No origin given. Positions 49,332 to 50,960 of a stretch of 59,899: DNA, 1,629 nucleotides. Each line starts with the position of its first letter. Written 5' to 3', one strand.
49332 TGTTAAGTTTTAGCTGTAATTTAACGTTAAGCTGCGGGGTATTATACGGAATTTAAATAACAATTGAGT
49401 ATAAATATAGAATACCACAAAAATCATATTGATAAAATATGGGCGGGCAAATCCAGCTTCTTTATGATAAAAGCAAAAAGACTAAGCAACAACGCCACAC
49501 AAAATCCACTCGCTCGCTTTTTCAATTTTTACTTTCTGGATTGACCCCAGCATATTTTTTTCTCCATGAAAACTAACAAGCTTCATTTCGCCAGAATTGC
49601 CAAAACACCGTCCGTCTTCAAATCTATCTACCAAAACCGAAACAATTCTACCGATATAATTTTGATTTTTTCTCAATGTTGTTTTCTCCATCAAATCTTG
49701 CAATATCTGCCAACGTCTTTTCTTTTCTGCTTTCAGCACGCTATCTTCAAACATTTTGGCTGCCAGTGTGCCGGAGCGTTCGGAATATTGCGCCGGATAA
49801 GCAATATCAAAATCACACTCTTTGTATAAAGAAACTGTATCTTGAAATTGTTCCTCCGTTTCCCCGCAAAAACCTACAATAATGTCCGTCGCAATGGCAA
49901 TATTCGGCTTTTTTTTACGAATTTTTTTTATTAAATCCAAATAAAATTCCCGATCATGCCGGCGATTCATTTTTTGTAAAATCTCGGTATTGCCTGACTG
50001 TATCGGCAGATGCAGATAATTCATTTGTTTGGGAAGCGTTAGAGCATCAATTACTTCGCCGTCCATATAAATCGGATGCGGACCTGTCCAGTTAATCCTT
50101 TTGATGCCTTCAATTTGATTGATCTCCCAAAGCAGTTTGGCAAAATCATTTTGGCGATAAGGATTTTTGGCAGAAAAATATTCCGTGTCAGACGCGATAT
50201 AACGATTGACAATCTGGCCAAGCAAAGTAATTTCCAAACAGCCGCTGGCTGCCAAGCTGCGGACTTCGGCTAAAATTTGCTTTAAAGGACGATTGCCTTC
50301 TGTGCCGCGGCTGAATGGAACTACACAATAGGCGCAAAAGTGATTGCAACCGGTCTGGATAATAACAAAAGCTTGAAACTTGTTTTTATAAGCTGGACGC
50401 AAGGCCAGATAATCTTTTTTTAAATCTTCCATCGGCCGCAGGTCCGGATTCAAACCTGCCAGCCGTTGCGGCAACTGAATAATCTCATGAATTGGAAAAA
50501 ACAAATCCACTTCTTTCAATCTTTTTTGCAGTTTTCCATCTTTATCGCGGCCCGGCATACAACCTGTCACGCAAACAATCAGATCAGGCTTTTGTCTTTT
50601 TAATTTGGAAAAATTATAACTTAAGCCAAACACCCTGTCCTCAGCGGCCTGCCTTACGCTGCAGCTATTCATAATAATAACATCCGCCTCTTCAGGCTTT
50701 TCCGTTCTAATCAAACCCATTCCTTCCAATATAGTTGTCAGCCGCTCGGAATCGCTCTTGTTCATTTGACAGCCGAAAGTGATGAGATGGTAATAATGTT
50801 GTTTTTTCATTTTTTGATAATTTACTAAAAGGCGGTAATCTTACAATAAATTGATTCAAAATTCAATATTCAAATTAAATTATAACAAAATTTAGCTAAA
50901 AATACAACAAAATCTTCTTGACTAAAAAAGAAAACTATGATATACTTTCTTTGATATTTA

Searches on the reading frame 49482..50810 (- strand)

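Call 95: search_protein_families(library=pfam, proteins=[window:49482-50810:-], max_evalue=0.001)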
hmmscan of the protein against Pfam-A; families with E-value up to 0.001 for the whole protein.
window:49482-50810:- (442 aa): 3 families
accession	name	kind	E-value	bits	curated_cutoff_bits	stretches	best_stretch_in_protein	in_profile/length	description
PF00919.26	UPF0004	-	1.2e-24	86.6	27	1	7-105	2-97/98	Uncharacterized protein family UPF0004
PF04055.27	Radical_SAM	-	3.7e-23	82.9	29.5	1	149-327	1-164/166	Radical SAM superfamily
PF01938.26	TRAM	-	0.00018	21.8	21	1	384-440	2-59/61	TRAM domain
